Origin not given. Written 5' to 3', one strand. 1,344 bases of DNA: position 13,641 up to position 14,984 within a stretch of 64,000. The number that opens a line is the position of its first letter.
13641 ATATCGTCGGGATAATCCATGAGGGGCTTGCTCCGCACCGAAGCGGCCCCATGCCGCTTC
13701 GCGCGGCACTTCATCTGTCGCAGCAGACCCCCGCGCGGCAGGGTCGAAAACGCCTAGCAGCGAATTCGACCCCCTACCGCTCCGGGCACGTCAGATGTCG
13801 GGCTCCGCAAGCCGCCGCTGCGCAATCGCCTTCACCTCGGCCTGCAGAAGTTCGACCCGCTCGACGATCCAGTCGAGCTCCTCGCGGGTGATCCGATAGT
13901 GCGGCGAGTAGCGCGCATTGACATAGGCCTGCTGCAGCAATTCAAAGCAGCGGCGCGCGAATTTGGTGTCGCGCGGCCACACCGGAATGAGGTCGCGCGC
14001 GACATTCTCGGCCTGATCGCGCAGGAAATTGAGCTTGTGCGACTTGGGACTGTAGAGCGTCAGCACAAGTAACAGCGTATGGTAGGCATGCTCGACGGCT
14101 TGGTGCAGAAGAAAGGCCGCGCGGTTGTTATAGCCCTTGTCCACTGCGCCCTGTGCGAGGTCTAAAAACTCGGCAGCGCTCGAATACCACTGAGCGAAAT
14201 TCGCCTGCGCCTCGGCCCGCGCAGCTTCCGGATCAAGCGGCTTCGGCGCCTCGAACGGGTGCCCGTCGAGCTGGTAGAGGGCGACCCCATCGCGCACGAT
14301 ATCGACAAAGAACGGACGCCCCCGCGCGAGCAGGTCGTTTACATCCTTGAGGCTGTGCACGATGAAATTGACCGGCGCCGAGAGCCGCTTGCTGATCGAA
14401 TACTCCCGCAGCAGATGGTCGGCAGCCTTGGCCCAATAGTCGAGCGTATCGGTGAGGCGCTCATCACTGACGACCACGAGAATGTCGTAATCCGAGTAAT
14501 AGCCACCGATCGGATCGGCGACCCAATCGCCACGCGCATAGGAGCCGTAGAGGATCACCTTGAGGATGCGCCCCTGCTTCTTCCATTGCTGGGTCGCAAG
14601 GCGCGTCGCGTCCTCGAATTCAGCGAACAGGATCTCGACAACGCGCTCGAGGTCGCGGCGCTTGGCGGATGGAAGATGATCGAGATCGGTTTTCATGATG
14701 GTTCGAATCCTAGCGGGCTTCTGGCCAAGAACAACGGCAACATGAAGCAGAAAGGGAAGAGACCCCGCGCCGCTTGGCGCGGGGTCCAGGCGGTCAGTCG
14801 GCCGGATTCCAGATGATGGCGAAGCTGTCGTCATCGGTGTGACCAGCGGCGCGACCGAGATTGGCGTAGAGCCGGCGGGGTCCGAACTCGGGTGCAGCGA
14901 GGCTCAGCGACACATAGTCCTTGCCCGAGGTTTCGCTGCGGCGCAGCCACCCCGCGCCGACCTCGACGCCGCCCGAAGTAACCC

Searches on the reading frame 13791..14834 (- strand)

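Call 17: search_protein_families(library=pfam, proteins=[window:13791-14834:-], max_evalue=0.01)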
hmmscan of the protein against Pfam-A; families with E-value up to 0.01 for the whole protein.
window:13791-14834:- (347 aa): 5 families
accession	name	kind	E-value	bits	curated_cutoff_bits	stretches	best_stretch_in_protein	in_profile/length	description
PF05168.19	HEPN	-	7.4e-14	52.4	22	1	215-334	3-114/117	HEPN domain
PF18765.7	Polbeta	-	6.4e-07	29.9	26.9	1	85-163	8-82/93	Polymerase beta, Nucleotidyltransferase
PF01909.29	NTP_transf_2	-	5.7e-05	23.9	21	1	85-132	9-52/93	Nucleotidyltransferase domain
PF18144.7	SMODS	-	0.0035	18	26.5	1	77-150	33-110/164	Second Messenger Oligonucleotide or Dinucleotide Synthetase domain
PF25417.1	DUF7889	-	0.0098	15.5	27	0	118-143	23-48/50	Family of unknown function (DUF7889)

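Call 99: search_protein_families(library=padloc, proteins=[window:13791-14834:-], max_evalue=0.01)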
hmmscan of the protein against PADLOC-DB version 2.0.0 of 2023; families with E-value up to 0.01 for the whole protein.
window:13791-14834:- (347 aa): 2 families
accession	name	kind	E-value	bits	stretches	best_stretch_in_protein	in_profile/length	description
PDLC04903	PDC-S09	-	2.1e-07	29.2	1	87-140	23-68/108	-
PDLC04907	PDC-S09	-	0.00027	19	1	73-132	10-66/114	-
